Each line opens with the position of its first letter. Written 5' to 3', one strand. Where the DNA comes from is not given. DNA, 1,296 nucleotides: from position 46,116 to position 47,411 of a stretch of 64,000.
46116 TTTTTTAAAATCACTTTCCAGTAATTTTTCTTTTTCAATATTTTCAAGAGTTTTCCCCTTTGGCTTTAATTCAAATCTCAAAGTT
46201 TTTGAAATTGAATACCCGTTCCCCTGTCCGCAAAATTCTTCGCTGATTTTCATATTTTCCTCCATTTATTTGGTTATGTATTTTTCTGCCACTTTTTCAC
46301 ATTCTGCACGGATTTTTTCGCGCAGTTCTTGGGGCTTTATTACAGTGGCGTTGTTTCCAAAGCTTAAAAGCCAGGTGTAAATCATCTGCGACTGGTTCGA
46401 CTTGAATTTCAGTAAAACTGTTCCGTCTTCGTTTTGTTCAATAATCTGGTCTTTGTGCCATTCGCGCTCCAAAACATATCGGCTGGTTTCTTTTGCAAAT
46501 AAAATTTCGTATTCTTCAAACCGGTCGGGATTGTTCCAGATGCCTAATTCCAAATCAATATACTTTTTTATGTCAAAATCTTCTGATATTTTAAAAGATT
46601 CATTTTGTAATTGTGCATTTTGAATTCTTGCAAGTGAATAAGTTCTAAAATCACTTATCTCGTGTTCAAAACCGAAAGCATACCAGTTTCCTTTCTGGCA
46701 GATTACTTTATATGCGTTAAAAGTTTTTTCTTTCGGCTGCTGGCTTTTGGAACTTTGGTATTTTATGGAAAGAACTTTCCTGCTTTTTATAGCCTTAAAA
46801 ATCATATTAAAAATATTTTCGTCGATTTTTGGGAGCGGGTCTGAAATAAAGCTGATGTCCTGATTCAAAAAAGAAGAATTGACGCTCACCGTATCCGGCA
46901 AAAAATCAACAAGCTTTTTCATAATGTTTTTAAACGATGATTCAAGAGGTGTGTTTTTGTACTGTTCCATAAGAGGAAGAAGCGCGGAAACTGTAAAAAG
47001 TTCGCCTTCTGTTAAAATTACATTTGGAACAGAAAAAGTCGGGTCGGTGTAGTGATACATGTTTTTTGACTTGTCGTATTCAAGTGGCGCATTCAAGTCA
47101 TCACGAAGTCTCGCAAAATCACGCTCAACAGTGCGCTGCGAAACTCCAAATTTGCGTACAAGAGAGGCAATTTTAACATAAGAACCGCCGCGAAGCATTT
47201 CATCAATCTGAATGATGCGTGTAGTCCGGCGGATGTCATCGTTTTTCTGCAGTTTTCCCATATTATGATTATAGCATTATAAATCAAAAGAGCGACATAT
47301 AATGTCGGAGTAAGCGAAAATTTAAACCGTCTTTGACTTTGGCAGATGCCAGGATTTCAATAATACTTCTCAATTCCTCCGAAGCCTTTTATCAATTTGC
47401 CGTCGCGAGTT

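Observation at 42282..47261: WYL regulator heading the cas12a operon with zero intergenic distance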

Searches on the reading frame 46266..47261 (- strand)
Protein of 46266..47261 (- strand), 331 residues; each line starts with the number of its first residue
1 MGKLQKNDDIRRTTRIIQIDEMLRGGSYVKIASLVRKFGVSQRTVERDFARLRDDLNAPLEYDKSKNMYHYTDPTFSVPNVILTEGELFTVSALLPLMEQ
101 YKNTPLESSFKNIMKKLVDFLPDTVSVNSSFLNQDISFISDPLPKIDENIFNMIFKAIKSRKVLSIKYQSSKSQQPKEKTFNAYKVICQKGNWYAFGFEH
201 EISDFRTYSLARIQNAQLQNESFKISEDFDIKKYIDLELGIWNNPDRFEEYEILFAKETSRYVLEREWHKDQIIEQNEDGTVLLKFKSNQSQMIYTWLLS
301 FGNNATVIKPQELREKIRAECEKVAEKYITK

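Call 5: search_protein_families(library=pfam, proteins=[window:46266-47261:-], max_evalue=0.01)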
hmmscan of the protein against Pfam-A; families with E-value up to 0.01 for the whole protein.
window:46266-47261:- (331 aa): 4 families
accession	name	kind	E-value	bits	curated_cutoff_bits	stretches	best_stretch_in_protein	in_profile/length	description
PF13280.12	WYL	-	1.6e-15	57.3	21.8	1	150-217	2-69/70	WYL domain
PF25583.1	WCX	-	2.1e-15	57.2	23.9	1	252-325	6-76/76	WCX domain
PF08279.18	HTH_11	-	3.7e-05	24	25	1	15-65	1-51/55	HTH domain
PF08220.18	HTH_DeoR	-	0.00018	21.6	21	1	15-53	1-39/57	DeoR-like helix-turn-helix domain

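Call 6: search_protein_families(library=ncbifam, proteins=[window:46266-47261:-], max_evalue=0.01)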
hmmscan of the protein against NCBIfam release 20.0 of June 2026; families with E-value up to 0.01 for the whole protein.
window:46266-47261:- (331 aa): 0 families

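Call 8: find_homologous_proteins(query=window:46266-47261:-)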
Query window:46266-47261:- (331 aa): 350 proteins with E <= 0.001 among 1387 candidates; the best 120 are listed.
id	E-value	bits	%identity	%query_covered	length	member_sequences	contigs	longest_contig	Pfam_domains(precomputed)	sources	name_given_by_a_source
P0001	3.7e-207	705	96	100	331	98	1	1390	PF13280.13,PF25583.2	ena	-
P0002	1.3e-206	703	95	100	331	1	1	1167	PF13280.13,PF25583.2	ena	-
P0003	1.5e-205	699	95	100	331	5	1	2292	PF13280.13,PF25583.2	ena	-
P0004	2.2e-202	689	93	100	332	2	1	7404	PF13280.13,PF25583.2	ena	-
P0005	1.2e-200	683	93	100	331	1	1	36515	PF13280.13,PF25583.2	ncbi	ncbi:MAG: helix-turn-helix transcriptional regulator [Treponema sp.]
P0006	1.4e-200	683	92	100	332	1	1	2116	PF13280.13,PF25583.2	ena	-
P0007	1.9e-198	676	93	99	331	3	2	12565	PF08279.19,PF13280.13,PF25583.2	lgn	-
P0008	3.7e-187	639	87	99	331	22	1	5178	PF13280.13,PF25583.2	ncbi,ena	-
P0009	5.4e-186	635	87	99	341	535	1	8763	PF13280.13,PF08220.19,PF25583.2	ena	-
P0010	2.1e-185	633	87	99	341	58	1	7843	PF13280.13,PF25583.2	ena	-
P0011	1.1e-184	631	87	99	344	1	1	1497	PF13280.13,PF25583.2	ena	-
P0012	2.8e-182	623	84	100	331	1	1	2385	PF13280.13,PF25583.2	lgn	-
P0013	2.5e-181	620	86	98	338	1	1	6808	PF13280.13,PF25583.2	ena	-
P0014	1.1e-163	562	95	80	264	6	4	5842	PF13280.13,PF25583.2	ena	-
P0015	9.7e-150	516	68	97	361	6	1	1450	PF13280.13,PF25583.2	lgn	-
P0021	2.6e-148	511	66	100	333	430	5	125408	PF13280.13,PF25583.2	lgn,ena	-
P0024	3.7e-147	508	68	98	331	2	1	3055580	PF13280.13,PF25583.2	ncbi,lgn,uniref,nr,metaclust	ncbi:helix-turn-helix transcriptional regulator [Treponema brennaborense]|uniref:Regulatory protein,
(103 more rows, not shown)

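Call 9: find_encoding_contigs(protein=P0005, flank=8000, max_places=4)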
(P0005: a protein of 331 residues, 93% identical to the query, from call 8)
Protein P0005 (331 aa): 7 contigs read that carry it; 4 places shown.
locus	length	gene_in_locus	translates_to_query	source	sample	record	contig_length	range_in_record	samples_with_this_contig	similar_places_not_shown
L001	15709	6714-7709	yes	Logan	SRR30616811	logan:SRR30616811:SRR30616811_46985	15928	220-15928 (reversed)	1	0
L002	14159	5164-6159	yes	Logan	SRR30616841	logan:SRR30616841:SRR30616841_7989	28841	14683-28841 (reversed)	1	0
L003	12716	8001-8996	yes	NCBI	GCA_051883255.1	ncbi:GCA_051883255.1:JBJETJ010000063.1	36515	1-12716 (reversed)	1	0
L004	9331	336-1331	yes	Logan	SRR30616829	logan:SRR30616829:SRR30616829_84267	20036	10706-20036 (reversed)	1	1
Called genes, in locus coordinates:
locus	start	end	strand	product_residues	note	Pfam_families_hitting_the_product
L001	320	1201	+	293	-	PF00892:EamA, PF03151:TPT (faint), PF00892:EamA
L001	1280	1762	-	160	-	PF01850:PIN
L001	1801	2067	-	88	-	PF02604:PhdYeFM_antitox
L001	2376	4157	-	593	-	PF10592:AIPR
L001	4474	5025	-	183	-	PF00440:TetR_N (weak), PF14278:TetR_C_8 (weak)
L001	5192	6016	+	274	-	PF00106:adh_short, PF01370:Epimerase (weak), PF08659:KR, PF13460:NAD_binding_10, PF13561:adh_short_C2, PF08643:DUF1776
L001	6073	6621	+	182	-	PF00583:Acetyltransf_1, PF13508:Acetyltransf_7, PF08445:FR47 (weak), PF13673:Acetyltransf_10 (weak)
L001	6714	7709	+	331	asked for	PF13280:WYL, PF25583:WCX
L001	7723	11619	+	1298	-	PF18501:REC1, PF21918:cas_Cpf1_2nd, PF22222:Cpf1_PI-like, PF18516:RuvC_1, PF18510:NUC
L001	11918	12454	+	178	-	PF13958:ToxN_toxin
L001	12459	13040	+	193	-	PF01930:Cas_Cas4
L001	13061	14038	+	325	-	PF01867:Cas_Cas1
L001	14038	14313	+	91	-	PF09827:CRISPR_Cas2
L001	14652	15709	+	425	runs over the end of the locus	?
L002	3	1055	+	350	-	?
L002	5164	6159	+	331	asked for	PF13280:WYL, PF25583:WCX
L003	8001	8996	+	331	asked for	PF13280:WYL, PF25583:WCX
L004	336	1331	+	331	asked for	PF13280:WYL, PF25583:WCX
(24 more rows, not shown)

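Call 10: find_encoding_contigs(protein=P0024, flank=8000, max_places=4)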
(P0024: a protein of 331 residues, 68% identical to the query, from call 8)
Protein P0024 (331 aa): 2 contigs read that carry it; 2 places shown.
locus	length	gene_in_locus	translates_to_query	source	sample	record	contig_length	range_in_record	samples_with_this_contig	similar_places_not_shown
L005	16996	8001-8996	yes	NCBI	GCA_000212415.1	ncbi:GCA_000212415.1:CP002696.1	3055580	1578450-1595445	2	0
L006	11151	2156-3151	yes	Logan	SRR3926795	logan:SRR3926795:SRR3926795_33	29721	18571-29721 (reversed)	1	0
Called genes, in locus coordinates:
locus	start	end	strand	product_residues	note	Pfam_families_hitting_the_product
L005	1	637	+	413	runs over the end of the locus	PF00872:Transposase_mut, PF10551:MULE (weak)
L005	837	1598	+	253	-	-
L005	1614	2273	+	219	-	-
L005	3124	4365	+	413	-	PF00872:Transposase_mut, PF10551:MULE (weak)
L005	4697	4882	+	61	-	-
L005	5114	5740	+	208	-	-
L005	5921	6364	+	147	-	-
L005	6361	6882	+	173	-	-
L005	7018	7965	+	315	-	-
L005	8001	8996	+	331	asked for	PF13280:WYL, PF25583:WCX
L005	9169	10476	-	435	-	PF13393:tRNA-synt_His, PF03129:HGTP_anticodon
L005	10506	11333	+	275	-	PF03309:Pan_kinase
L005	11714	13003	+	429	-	PF00860:Xan_ur_permease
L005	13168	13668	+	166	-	PF00383:dCMP_cyt_deam_1, PF14437:MafB19-deam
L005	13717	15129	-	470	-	PF14821:Thr_synth_N, PF00291:PALP, PF24857:THR4_C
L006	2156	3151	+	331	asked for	PF13280:WYL, PF25583:WCX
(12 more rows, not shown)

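Call 11: find_encoding_contigs(protein=P0021, flank=8000, max_places=4)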
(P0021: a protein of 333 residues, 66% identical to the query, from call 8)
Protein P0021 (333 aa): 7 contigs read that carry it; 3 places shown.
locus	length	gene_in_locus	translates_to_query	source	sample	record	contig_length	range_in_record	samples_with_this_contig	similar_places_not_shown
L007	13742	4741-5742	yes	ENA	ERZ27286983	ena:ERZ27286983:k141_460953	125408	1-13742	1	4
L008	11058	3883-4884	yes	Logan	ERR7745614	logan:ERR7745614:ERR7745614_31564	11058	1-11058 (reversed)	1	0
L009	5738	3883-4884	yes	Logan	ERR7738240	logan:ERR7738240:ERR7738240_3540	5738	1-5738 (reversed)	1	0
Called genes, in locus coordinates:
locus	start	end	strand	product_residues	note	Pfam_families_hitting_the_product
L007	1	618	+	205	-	?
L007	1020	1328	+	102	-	PF20586:DUF6788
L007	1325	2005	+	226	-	PF12281:NTP_transf_8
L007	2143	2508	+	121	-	PF12844:HTH_19, PF13560:HTH_31, PF01381:HTH_3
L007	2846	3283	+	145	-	PF18291:HU-HIG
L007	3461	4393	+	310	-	-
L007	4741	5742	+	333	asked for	PF13280:WYL, PF25583:WCX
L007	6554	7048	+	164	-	PF01966:HD (weak)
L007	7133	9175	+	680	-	PF20720:nSTAND3 (faint), PF28527:DUF8425, PF00004:AAA (faint), PF07728:AAA_5, PF28529:McrB_lid (weak)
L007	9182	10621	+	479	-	PF10117:McrBC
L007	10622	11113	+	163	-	-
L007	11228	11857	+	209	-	-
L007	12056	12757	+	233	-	PF00702:Hydrolase, PF13419:HAD_2, PF13242:Hydrolase_like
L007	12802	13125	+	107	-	PF07883:Cupin_2 (weak)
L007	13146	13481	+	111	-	PF05899:Cupin_3 (faint), PF07883:Cupin_2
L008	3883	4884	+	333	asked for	PF13280:WYL, PF25583:WCX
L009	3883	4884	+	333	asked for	PF13280:WYL, PF25583:WCX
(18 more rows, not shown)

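Call 31: search_solved_structures(query=window:46266-47261:-, max_evalue=1, show_alignments=2)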
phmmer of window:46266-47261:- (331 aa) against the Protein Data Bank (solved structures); distinct sequences matched with E-value up to 1: 13.
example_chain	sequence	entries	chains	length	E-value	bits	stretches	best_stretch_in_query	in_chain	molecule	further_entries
9pfq_Q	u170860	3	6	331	1.3e-09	40.9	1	134-321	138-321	WYL domain-containing protein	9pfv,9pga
8tp8_A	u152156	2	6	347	1.3e-09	40.9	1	134-321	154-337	DeoR-family transcriptional regulator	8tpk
7tzv_A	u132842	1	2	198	2.8e-09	39.8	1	136-321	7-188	WYL domain-containing protein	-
7u02_B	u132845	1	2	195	3.2e-09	39.6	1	137-321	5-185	WYL domain-containing protein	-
9cu3_B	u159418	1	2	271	4.9e-09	39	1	134-321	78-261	WYL domain-containing protein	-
7p5x_AY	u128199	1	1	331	7.7e-07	31.8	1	42-216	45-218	Transcriptional regulator-like protein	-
9fnd_X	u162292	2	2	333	7.8e-07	31.7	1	42-216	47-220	Transcriptional regulator-like protein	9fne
7tb5_A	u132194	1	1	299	8.6e-05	25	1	145-220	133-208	WYL domain-containing protein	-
6sj9_A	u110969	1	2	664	0.015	17.7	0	150-222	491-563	Proteasome accessory factor B/C (PafBC)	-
7qfz_A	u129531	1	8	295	0.028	16.8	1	150-225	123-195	WYL domain-containing protein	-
7tb6_A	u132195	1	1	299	0.03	16.7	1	136-214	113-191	S. maltophilia CapW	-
7t8k_A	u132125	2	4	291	0.25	13.7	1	142-218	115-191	BrxR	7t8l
9c5g_A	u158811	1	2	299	0.36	13.1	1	140-220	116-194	CapW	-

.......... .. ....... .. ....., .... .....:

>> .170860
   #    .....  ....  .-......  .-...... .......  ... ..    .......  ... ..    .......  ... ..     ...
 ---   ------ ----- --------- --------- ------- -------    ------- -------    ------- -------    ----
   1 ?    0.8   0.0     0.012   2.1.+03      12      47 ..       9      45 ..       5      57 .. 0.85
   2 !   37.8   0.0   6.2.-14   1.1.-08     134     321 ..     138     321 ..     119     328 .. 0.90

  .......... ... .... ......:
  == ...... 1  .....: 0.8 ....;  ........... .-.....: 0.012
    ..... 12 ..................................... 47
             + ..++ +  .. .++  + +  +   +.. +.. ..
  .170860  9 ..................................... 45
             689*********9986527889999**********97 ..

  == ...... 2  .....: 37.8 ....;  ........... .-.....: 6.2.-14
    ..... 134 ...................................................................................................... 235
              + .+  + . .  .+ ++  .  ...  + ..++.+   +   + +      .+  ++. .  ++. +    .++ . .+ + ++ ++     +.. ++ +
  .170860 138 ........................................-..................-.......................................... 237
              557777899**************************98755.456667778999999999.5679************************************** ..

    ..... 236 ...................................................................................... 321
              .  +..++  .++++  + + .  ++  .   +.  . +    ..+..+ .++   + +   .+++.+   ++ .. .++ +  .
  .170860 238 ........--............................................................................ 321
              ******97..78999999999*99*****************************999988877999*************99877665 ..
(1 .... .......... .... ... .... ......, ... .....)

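Call 37: find_related_loci(query=A3, collection=metagenome_contigs, flank=6000)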
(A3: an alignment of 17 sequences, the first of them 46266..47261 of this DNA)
Query A3 (331 aa) in metagenome_contigs; peptide patterns used: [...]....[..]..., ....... (x = any residue, [..] = any of these).
321 stretches matched a pattern; 106 encode a relative of the query (tblastn E <= 1e-3); the best 80 are kept; 80 distinct loci.
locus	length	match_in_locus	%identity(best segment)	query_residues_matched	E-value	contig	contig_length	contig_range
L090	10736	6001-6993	67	1-331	6e-159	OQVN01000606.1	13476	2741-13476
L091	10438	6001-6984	67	1-328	6e-157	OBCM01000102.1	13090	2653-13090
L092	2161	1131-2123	67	1-331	1e-168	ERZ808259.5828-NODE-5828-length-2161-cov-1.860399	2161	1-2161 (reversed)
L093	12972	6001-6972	67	5-328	2e-156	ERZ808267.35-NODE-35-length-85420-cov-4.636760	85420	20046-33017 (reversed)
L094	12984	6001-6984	66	1-328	3e-154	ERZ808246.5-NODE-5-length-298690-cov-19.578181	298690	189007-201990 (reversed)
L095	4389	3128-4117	65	1-330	2e-156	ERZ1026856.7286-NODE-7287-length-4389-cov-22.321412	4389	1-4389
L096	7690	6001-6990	66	1-330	2e-150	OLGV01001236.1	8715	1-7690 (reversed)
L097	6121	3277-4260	66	1-328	7e-149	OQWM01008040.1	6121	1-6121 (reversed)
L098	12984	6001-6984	66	1-328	3e-148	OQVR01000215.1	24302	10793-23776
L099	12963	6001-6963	62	8-328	1e-143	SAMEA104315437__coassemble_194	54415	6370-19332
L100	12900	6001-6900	66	1-296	7e-137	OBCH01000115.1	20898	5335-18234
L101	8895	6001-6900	66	1-296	7e-137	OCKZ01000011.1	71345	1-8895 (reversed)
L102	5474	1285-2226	53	15-328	1e-120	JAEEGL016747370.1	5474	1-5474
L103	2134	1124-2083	51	5-324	5e-127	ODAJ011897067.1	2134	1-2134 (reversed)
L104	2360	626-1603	54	3-328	7e-126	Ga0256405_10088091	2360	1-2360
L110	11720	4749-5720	51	5-328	1e-115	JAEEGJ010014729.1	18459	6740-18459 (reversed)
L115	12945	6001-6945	52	4-318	3e-113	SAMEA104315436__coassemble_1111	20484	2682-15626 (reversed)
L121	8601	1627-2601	51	4-328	3e-110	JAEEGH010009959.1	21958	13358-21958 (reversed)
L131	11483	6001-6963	50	8-328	2e-107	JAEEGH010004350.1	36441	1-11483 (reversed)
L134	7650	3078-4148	46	4-328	9e-105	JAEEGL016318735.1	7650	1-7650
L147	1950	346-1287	44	15-328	1e-97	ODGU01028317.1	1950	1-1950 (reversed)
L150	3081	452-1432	43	3-328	4e-94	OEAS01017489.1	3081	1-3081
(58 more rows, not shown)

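Call 40: search_protein_families(library=pfam, proteins=[L150:2053-3081:+, L121:2570-3160:+, L134:4167-5249:+, L147:1392-1844:+, L131:7040-7756:+, L091:6983-9157:+, L091:9145-10197:+, L115:7001-8131:+, L110:5736-6746:+, L098:7249-7839:+], max_evalue=0.001)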
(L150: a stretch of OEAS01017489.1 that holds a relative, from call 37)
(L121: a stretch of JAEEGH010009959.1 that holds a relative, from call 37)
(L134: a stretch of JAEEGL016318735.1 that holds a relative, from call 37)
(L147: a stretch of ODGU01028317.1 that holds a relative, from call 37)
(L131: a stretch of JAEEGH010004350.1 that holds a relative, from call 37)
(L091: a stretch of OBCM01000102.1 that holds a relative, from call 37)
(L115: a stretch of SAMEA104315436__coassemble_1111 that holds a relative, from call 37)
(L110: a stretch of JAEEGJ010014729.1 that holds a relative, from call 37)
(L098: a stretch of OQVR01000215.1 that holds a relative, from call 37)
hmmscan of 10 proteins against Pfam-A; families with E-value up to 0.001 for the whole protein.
L150:2053-3081:+ (342 aa): 0 families

L121:2570-3160:+ (196 aa): 1 family
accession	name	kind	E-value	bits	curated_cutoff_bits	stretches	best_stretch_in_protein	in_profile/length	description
PF24585.1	YunG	-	4.9e-33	114.2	27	1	44-166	2-115/116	YunG protein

L134:4167-5249:+ (360 aa): 1 family
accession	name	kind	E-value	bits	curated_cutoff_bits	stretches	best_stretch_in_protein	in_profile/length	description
PF01661.27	Macro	-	1.6e-26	93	22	1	19-135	1-118/118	Macro domain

L147:1392-1844:+ (150 aa): 0 families

L131:7040-7756:+ (238 aa): 7 families
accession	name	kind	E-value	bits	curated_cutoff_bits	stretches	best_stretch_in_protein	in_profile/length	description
PF13649.12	Methyltransf_25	-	3.1e-21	76.3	27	1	79-175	1-97/97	Methyltransferase domain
PF08241.18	Methyltransf_11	-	8.9e-21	74.8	21.2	1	80-179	1-95/95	Methyltransferase domain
PF13847.12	Methyltransf_31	-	1.1e-18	67.7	27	1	77-188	5-114/145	Methyltransferase domain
PF13489.12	Methyltransf_23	-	6.4e-14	52.4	27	1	62-220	8-162/164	Methyltransferase domain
PF08242.18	Methyltransf_12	-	1.4e-13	51.9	30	1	80-177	1-98/98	Methyltransferase domain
PF01209.24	Ubie_methyltran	-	3.9e-10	39.9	20.1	1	64-181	36-153/233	ubiE/COQ5 methyltransferase family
PF03848.20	TehB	-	0.00021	21.2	20.4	1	68-187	23-140/193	Tellurite resistance protein TehB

L091:6983-9157:+ (724 aa): 3 families
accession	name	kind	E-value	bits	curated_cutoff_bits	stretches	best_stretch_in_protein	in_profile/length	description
PF07728.20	AAA_5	-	3.6e-23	82.5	22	1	468-617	1-139/139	AAA domain (dynein-related subfamily)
PF20720.3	nSTAND3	-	6.5e-07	29.6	27.2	1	450-521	1-65/155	Novel STAND NTPase 3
PF00004.35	AAA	-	0.00042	21.2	21.2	0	470-619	2-125/131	ATPase family associated with various cellular activities (AAA)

L091:9145-10197:+ (350 aa): 1 family
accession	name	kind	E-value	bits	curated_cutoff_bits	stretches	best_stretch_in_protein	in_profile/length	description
PF10117.15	McrBC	-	2e-32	112.8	23.9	1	14-290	35-312/318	McrBC 5-methylcytosine restriction system component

L115:7001-8131:+ (376 aa): 2 families
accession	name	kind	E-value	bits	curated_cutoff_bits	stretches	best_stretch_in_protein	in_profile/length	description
PF00636.31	Ribonuclease_3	-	6.9e-13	49.7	27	1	63-158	1-101/102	Ribonuclease III domain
PF14622.11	Ribonucleas_3_3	-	2.2e-12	47.7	35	1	40-158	1-111/128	Ribonuclease-III-like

L110:5736-6746:+ (336 aa): 1 family
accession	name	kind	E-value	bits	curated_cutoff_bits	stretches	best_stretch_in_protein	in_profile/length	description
PF05028.20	PARG_cat_C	-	1.6e-14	54.4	26.3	1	210-299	112-203/207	Poly (ADP-ribose) glycohydrolase (PARG), Macro domain fold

L098:7249-7839:+ (196 aa): 2 families
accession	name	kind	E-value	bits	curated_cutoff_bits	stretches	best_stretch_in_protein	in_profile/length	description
PF00881.29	Nitroreductase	-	5.2e-31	108.5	23.5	1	5-175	1-166/167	Nitroreductase family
PF14512.11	TM1586_NiRdase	-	2.5e-16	60.4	27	2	127-195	84-151/215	Putative TM nitroreductase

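Call 41: search_protein_families(library=padloc, proteins=[window:46266-47261:-, L150:2053-3081:+, L121:2570-3160:+, L134:4167-5249:+, L147:1392-1844:+, L131:7040-7756:+, L091:6983-9157:+, L115:7001-8131:+, L110:5736-6746:+, L098:7249-7839:+], max_evalue=0.001)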
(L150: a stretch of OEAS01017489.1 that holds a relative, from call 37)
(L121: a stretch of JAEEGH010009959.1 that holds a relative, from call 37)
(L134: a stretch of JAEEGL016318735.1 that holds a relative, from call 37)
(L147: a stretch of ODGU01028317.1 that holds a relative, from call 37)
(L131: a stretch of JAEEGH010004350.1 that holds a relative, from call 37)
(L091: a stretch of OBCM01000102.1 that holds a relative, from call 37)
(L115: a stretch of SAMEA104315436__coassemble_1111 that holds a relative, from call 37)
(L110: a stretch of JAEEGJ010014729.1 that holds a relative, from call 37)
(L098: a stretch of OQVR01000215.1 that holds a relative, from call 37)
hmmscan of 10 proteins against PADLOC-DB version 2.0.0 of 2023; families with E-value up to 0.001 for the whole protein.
window:46266-47261:- (331 aa): 3 families
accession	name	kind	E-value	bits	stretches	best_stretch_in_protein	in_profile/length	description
PDLC01457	WYL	-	7.8e-41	138.1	1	11-313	1-229/229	"CAS-I,CAS-II,CAS-III,CAS-IV,CAS-V,CAS-VI; associated_signaling"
PDLC01652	WYL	-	4.9e-33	112.7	1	147-324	16-161/162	"CAS-I,CAS-II,CAS-III,CAS-IV,CAS-V,CAS-VI; associated_signaling"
PDLC01766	Cas3c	-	3.4e-29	99.7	1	11-328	5-316/1009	-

L150:2053-3081:+ (342 aa): 0 families

L121:2570-3160:+ (196 aa): 0 families

L134:4167-5249:+ (360 aa): 0 families

L147:1392-1844:+ (150 aa): 0 families

L131:7040-7756:+ (238 aa): 3 families
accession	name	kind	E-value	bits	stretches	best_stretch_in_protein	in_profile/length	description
PDLC04134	mad2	-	2.4e-14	51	1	66-187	282-402/492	mads_2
PDLC03288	MTase_II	-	0.0001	20.3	0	78-149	3-72/169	Type II methyltransferase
PDLC03222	MTase_II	-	0.00015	18.5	1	74-138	153-217/602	Type II methyltransferase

L091:6983-9157:+ (724 aa): 10 families
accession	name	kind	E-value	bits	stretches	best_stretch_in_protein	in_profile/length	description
PDLC03547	REase_II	-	1.2e-18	65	2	448-572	247-374/585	Type II restriction enzyme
PDLC04819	PDC-S02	-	3.2e-16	57.5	1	278-440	5-160/334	-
PDLC04815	PDC-S02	-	1.9e-13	48.5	1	278-391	3-118/346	-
PDLC03448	REase_II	-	7.5e-13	45.5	1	299-520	285-500/857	Type II restriction enzyme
PDLC04806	PDC-S02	-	1.6e-08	32.2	1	288-435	13-166/324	-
PDLC04824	PDC-S02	-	4.6e-06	24.1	1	277-392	3-123/308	-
PDLC03838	DolB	-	0.00011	19.6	1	445-524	141-221/375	-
PDLC04140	mad8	-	0.00017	19.2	1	464-530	25-76/314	mads_8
PDLC03920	MkoA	-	0.0003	17.2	1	441-499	608-664/1112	-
PDLC02196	IetA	-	0.0008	16.9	0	421-489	77-145/374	-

L115:7001-8131:+ (376 aa): 0 families

L110:5736-6746:+ (336 aa): 0 families

L098:7249-7839:+ (196 aa): 0 families
